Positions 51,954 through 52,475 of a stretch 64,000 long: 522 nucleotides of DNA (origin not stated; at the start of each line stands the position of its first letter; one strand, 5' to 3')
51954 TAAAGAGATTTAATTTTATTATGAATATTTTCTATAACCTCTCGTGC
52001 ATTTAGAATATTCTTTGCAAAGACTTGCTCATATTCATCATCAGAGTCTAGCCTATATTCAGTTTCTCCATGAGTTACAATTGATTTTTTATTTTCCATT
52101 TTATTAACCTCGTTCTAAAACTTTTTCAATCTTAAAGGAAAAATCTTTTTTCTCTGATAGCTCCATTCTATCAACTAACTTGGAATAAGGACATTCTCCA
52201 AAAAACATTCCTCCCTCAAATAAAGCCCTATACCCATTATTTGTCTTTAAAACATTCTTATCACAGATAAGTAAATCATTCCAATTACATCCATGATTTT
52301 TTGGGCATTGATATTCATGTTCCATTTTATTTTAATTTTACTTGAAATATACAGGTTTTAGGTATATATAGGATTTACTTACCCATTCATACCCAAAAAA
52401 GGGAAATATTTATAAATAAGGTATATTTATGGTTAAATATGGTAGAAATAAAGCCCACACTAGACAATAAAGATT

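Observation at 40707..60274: tRNA-Asp as an accretion site: at least five cassettes each delimited by a copy of the tRNA 3' core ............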

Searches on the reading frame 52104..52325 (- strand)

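Call 9: search_protein_families(library=pfam, proteins=[window:52104-52325:-], max_evalue=0.01)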
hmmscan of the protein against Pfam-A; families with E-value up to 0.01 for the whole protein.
window:52104-52325:- (73 aa): 1 family
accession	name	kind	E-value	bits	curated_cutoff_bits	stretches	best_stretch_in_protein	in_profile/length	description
PF11793.14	FANCL_C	-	0.0087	16.8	27.3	1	6-49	21-61/69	FANCL C-terminal domain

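Call 60: search_protein_families(library=padloc, proteins=[window:52104-52325:-], max_evalue=0.001)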
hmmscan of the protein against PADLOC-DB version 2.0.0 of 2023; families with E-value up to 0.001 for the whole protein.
window:52104-52325:- (73 aa): 0 families
